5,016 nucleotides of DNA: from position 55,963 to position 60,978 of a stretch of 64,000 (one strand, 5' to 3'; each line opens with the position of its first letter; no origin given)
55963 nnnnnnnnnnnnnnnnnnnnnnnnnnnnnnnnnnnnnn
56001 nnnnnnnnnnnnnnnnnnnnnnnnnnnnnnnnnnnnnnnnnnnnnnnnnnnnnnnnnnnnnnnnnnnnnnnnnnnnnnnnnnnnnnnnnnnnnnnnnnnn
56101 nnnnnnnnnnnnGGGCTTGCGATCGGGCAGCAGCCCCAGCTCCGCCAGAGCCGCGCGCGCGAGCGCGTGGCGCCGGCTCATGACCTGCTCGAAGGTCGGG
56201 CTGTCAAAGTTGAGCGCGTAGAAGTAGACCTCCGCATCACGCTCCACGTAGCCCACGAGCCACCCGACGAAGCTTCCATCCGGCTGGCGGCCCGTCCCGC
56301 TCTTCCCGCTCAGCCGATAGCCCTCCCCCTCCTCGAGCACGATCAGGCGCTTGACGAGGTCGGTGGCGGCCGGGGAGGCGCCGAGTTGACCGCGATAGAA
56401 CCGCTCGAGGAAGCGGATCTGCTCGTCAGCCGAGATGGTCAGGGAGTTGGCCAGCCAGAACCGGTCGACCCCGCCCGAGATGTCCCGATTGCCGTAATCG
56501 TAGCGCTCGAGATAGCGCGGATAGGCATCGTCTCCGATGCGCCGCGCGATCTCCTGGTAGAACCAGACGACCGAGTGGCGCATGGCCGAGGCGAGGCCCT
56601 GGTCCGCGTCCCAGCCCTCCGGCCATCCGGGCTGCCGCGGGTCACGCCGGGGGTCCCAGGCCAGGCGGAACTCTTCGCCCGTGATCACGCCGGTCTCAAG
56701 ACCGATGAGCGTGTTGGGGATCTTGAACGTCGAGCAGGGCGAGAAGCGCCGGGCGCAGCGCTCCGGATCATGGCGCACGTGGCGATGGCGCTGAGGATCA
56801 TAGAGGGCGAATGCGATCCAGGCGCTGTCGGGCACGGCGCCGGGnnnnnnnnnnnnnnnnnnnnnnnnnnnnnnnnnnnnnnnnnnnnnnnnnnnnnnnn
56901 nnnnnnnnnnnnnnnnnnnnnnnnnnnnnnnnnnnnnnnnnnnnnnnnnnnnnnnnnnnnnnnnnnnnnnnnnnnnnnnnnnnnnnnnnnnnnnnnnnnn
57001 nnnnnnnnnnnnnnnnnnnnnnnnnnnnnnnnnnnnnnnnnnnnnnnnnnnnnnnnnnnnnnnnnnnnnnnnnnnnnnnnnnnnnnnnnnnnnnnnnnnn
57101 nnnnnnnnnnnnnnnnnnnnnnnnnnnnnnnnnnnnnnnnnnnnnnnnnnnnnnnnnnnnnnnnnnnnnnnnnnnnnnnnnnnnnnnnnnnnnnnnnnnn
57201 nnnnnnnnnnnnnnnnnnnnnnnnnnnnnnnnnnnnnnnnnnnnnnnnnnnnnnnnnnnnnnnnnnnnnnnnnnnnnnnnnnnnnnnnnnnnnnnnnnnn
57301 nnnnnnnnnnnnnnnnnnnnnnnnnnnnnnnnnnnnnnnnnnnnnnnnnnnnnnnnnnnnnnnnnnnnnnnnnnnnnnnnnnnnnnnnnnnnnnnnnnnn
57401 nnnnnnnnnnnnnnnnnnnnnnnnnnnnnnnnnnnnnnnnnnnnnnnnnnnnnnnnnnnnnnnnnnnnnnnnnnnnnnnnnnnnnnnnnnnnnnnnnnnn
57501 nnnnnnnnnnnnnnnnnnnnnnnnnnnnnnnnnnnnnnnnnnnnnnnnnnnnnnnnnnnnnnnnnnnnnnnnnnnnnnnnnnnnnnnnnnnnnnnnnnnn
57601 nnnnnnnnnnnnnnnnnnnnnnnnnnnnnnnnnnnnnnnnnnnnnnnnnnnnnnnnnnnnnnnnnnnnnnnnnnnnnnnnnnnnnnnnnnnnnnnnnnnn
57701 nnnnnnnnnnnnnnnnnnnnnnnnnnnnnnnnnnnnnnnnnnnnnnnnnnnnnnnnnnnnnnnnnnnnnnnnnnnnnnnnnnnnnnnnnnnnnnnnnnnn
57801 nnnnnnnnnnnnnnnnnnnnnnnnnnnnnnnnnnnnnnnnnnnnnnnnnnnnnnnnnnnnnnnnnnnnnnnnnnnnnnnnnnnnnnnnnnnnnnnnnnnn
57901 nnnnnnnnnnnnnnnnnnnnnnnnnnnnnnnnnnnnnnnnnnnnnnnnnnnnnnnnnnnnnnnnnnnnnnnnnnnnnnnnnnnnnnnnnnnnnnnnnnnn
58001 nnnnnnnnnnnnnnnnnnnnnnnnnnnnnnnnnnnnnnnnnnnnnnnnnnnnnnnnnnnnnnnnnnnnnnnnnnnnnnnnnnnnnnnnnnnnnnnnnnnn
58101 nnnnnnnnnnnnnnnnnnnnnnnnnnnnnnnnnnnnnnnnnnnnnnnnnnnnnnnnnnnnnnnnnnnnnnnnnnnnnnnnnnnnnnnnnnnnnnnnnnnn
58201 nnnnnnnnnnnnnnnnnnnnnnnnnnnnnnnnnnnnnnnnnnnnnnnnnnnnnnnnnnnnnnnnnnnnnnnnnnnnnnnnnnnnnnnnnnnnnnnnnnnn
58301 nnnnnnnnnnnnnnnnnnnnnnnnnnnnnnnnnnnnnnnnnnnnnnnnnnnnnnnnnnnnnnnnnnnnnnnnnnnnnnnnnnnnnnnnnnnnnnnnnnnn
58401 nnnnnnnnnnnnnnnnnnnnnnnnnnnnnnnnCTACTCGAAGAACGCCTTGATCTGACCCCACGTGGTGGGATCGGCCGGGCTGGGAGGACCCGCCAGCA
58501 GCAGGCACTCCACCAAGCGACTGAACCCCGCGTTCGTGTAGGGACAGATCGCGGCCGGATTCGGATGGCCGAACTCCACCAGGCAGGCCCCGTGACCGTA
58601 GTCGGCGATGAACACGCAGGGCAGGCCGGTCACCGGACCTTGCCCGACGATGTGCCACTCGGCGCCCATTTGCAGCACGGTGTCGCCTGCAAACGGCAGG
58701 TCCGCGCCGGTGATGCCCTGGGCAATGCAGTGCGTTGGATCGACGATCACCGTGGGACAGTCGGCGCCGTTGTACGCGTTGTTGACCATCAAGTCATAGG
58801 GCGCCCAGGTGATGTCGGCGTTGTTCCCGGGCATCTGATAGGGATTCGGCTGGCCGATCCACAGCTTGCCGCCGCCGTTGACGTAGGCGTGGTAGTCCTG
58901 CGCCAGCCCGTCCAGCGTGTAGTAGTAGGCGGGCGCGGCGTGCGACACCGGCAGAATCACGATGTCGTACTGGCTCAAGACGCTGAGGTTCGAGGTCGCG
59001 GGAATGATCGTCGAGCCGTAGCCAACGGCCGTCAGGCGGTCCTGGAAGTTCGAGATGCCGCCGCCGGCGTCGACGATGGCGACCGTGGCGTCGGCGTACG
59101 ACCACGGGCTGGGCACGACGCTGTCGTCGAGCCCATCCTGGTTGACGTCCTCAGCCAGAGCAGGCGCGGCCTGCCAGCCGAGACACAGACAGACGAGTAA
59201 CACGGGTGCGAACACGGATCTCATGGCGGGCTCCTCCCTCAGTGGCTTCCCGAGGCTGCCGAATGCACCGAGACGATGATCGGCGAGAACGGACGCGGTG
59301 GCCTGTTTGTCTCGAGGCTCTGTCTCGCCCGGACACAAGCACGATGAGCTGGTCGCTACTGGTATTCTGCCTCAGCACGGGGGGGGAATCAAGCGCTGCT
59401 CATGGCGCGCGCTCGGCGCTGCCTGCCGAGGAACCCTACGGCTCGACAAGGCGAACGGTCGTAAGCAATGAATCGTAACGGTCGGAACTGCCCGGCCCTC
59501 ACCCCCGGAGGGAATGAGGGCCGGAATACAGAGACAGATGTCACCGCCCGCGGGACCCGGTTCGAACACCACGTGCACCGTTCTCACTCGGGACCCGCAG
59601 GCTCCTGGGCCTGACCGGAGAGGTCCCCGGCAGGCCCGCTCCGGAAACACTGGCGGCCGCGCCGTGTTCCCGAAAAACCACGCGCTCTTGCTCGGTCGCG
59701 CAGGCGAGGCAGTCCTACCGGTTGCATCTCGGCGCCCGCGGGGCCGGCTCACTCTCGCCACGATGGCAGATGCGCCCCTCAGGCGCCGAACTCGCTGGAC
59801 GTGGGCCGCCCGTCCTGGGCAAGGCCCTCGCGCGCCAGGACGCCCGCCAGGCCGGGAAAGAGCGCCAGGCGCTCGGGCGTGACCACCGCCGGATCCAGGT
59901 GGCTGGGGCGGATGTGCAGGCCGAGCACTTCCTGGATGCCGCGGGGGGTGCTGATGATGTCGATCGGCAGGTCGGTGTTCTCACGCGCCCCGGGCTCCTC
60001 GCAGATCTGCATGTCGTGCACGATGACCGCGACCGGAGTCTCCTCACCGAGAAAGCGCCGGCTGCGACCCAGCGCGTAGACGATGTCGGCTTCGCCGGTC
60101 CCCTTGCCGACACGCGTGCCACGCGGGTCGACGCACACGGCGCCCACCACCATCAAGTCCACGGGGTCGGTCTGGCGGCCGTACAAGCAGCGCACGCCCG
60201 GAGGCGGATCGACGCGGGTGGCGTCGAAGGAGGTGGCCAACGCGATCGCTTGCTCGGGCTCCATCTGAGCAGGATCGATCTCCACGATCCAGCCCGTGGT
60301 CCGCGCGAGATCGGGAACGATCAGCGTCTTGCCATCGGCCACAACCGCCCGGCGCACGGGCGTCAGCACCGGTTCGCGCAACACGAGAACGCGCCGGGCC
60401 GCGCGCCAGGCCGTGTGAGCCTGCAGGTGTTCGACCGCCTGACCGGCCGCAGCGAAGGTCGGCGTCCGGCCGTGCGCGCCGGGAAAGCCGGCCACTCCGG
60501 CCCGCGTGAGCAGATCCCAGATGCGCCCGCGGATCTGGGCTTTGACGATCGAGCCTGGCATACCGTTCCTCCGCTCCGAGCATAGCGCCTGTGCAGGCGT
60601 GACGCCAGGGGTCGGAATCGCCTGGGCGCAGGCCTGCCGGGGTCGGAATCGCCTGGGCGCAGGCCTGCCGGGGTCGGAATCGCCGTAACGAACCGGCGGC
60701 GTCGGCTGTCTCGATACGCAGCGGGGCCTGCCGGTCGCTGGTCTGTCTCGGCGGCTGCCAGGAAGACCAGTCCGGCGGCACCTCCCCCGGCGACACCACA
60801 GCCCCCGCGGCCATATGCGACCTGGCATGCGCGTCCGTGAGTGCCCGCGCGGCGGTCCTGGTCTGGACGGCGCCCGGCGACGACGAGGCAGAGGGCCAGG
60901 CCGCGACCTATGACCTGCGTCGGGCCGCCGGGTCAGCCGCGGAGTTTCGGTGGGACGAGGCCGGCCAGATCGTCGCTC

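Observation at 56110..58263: Unusual domain fusion: calcineurin-like metallophosphoesterase joined to a class D beta-lactamase/BlaR-sensor-like domain by an (APGAA)n linker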

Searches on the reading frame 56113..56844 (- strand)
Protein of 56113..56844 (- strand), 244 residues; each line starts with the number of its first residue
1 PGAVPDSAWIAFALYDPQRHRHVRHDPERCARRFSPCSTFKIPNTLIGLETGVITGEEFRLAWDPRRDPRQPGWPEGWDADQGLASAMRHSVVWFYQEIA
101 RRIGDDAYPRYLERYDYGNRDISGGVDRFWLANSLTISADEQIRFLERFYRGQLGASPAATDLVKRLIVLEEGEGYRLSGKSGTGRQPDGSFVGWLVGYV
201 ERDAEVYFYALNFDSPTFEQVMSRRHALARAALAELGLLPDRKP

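Call 15: search_solved_structures(query=window:56113-56844:-, max_evalue=0.00001, show_alignments=5)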
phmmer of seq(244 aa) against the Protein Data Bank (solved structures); distinct sequences matched with E-value up to 0.00001: 136 (the best 60 are shown).
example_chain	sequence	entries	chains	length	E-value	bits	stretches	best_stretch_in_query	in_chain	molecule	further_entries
6hoo_A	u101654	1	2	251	1.3e-44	155.8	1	14-240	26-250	Beta-lactamase,OXA-48loop18,Beta-lactamase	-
7pei_AAA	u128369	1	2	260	3.8e-44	154.3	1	14-238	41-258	Beta-lactamase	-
6hb8_A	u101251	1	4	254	1.2e-43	152.7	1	14-240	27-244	Beta-lactamase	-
3qnb_A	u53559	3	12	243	1.3e-43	152.6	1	24-221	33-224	Oxacillinase | Beta-lactamase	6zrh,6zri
5oft_A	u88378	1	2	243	1.5e-43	152.3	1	14-238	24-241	Beta-lactamase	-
6w5g_A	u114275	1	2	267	1.8e-43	152.1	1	11-215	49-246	BAT-2 beta-lactamase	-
5faq_A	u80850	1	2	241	2.8e-43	151.4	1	14-238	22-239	Beta-lactamase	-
4wmc_A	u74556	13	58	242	2.8e-43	151.4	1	14-238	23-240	Beta-lactamase | Beta-lactamase OXA-48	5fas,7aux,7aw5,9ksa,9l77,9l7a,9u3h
5fat_A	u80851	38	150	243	2.9e-43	151.4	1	14-238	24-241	Beta-lactamase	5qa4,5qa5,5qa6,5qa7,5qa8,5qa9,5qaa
6goa_A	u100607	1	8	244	2.9e-43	151.4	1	14-238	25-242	Beta-lactamase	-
5dts_A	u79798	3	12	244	2.9e-43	151.4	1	14-238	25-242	Beta-lactamase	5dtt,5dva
6uvk_A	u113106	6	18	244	2.9e-43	151.4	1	14-238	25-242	Beta-lactamase | Beta-lactamase OXA-48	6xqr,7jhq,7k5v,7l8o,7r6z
9h11_A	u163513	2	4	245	3e-43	151.4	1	14-238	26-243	Beta-lactamase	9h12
3qnc_A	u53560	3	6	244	3.2e-43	151.3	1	24-221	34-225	Oxacillinase | Beta-lactamase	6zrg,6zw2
7nrj_AAA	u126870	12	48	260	3.6e-43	151.1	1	14-238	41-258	Beta-lactamase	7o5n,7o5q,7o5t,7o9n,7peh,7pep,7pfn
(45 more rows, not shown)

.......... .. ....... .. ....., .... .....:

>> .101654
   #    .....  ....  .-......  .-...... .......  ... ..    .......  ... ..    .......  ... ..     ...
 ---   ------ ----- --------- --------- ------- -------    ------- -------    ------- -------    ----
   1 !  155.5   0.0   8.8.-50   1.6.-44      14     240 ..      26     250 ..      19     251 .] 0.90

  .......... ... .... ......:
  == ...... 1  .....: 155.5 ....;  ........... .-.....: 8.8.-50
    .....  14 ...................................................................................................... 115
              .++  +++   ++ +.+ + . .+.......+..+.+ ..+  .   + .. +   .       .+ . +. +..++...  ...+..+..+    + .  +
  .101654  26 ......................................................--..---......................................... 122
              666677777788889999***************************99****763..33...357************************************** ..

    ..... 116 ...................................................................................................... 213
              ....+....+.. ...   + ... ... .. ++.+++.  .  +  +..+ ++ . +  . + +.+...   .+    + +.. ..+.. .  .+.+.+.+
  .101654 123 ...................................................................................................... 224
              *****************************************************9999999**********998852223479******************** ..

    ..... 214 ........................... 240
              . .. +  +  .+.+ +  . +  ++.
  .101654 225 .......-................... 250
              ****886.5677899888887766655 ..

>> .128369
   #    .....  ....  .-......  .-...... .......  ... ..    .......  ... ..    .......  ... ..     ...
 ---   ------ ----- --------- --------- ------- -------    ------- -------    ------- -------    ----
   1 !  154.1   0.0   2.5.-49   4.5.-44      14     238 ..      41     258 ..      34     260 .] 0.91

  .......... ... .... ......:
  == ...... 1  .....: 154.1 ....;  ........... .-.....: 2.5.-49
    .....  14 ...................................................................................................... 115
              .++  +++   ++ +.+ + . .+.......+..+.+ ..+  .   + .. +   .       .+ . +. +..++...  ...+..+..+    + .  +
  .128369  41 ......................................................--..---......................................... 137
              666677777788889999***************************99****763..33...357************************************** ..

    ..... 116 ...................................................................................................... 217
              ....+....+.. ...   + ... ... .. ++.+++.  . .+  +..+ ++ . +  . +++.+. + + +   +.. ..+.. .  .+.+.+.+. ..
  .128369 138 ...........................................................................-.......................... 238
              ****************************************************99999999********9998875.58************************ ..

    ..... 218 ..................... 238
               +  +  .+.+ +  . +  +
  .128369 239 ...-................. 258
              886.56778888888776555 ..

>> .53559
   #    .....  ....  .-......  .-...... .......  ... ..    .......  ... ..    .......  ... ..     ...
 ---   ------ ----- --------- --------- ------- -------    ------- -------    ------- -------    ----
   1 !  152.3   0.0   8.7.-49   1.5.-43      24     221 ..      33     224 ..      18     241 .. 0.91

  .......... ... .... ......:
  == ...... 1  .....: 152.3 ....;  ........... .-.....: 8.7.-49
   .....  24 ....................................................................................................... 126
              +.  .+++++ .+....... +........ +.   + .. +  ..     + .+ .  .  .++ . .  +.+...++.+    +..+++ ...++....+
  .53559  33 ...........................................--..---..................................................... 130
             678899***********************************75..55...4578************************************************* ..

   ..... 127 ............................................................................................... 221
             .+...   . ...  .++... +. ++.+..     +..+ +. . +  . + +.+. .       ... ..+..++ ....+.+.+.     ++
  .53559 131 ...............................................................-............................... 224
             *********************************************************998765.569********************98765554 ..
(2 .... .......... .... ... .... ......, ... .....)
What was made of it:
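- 56113..56826 (-): Class D (OXA-type) beta-lactamase domain, residues 480-717, with S511-T-F-K514, S564-V-V566, Y590-G-N592, W603, K654-S-G656 and R698. It aligns across the whole mature OXA-48 and OXA-10 (call 15).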

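Call 30: find_homologous_proteins(query=window:56113-56844:-, max_evalue=1e-20)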
Query seq(244 aa) (244 aa): 1659 proteins with E <= 1e-20 among 3587 candidates; the best 120 are listed.
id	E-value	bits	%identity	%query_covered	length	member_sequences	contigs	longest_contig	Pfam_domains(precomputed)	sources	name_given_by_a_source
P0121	7.2e-139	480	86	98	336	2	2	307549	PF00905.28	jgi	-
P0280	1.4e-82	295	56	94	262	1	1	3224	PF00905.28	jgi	jgi:beta-lactamase class D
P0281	1.8e-82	295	56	94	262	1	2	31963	PF00905.28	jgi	jgi:beta-lactamase class D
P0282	6.7e-82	293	54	94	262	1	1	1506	PF00905.28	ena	-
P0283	1.7e-81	292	56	93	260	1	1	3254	PF00905.28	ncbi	ncbi:MAG: class D beta-lactamase, partial [bacterium]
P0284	2.0e-81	291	56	94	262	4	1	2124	PF00905.28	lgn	-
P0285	3.3e-81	291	56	94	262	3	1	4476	PF00905.28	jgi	jgi:beta-lactamase class D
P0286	8.8e-81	289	57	94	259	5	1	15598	PF00905.28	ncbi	-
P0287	9.6e-81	289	58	94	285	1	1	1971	PF00905.28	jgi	jgi:beta-lactamase class D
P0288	1.0e-80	289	55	94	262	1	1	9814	PF00905.28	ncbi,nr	ncbi:MAG: Beta-lactamase OXA-10 [bacterium]|nr:Beta-lactamase OXA-10 [bacterium]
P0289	1.1e-79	286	56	95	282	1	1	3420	PF00905.28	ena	-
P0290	1.1e-79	286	55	94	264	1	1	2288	PF00905.28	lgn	-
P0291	2.1e-79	285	55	94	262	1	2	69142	PF00905.28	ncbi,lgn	ncbi:MAG: class D beta-lactamase [bacterium]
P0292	4.4e-79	284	53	95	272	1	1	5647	PF00905.28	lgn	-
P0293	3.1e-78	281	57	94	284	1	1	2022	PF00905.28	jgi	jgi:beta-lactamase class D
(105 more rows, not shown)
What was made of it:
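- Motif 2 is S-V-V. The nearest relatives are stand-alone class D proteins of 259-285 aa at 54-58% identity (call 30). The nearest relatives are stand-alone lactamases (call 30).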

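Call 47: find_encoding_contigs(protein=P0281, flank=6000, max_places=2)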
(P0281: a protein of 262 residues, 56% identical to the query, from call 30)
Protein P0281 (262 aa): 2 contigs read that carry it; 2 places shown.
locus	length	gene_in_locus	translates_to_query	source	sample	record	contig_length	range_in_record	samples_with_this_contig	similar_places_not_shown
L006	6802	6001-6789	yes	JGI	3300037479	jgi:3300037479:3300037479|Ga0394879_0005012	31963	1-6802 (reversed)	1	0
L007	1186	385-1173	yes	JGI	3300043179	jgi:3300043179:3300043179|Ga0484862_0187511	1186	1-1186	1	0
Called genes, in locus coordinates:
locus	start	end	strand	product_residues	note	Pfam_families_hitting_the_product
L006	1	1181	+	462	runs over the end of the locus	PF00082:Peptidase_S8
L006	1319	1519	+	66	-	-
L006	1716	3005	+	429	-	PF14237:GYF_2, PF10609:ParA, PF13614:AAA_31, PF01656:CbiA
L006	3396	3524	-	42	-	-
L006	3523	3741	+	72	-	-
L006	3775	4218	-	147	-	-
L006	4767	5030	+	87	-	-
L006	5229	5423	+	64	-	-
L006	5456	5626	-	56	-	-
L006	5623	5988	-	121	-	-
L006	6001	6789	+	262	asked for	PF00905:Transpeptidase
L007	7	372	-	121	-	-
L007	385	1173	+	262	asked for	PF00905:Transpeptidase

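Call 48: find_encoding_contigs(protein=P0291, flank=6000, max_places=2)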
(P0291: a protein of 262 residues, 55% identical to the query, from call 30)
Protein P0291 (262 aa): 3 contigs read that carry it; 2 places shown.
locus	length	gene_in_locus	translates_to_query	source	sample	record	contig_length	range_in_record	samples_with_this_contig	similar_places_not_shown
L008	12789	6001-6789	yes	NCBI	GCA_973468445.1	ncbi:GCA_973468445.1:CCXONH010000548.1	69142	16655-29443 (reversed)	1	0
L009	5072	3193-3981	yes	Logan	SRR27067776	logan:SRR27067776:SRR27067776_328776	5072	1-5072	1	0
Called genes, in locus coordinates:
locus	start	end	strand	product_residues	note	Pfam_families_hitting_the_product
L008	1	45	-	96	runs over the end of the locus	-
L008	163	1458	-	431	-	PF00675:Peptidase_M16, PF05193:Peptidase_M16_C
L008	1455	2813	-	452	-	PF00675:Peptidase_M16, PF05193:Peptidase_M16_C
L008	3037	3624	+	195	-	PF13302:Acetyltransf_3, PF13420:Acetyltransf_4, PF00583:Acetyltransf_1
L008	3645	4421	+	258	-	PF13489:Methyltransf_23, PF03848:TehB (weak), PF05175:MTS, PF05401:NodS (weak), PF13847:Methyltransf_31, PF08241:Methyltransf_11, PF08242:Methyltransf_12, PF13649:Methyltransf_25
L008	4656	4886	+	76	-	-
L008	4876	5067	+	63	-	-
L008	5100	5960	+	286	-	PF00583:Acetyltransf_1 (weak), PF08445:FR47 (weak)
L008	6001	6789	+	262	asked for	PF00905:Transpeptidase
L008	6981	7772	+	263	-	PF12740:PETase (weak), PF01738:DLH, PF12146:Hydrolase_4 (faint), PF00326:Peptidase_S9 (faint), PF02230:Abhydrolase_2 (weak)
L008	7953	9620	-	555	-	PF01425:Amidase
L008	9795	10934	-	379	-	PF08757:CotH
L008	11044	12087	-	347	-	-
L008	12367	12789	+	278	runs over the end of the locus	PF01578:Cytochrom_C_asm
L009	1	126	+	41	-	?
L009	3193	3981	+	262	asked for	PF00905:Transpeptidase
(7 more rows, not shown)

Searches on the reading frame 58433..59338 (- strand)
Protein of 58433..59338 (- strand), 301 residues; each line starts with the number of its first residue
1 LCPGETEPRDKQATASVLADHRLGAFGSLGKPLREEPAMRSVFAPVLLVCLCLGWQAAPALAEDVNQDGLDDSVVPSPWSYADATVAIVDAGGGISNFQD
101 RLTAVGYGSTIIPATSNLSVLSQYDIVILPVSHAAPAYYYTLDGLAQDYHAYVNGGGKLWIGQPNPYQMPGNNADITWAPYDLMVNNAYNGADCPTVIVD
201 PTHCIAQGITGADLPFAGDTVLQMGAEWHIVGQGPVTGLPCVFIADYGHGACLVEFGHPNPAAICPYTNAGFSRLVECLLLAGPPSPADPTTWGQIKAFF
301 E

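Call 19: search_protein_families(library=pfam, proteins=[window:58433-59338:-], max_evalue=0.001)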
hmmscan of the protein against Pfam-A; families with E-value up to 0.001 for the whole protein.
window:58433-59338:- (301 aa): 0 families

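Call 43: search_protein_families(library=ncbifam, proteins=[window:58433-59227:-], max_evalue=0.01)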
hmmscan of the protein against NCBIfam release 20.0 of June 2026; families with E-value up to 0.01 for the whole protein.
window:58433-59227:- (264 aa): 0 families

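Call 44: search_solved_structures(query=window:58433-59227:-, max_evalue=1)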
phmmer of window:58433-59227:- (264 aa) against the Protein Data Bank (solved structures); distinct sequences matched with E-value up to 1: 0.

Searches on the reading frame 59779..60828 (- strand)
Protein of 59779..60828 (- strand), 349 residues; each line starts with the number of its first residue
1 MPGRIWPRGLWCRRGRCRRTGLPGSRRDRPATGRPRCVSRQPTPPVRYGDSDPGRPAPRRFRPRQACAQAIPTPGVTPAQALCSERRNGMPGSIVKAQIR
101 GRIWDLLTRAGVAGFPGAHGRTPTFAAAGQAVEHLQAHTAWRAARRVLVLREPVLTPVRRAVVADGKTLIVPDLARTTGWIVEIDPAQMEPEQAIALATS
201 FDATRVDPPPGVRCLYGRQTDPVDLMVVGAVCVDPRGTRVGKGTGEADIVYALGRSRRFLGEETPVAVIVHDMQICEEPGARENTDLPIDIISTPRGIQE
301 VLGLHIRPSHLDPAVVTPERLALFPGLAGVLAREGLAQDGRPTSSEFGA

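Call 19: search_protein_families(library=pfam, proteins=[window:59779-60828:-], max_evalue=0.001)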
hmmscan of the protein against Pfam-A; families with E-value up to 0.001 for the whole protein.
window:59779-60828:- (349 aa): 1 family
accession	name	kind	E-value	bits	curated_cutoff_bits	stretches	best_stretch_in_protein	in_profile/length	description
PF01812.26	5-FTHF_cyc-lig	-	2.1e-13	51.1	27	1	129-295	25-186/186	5-formyltetrahydrofolate cyclo-ligase family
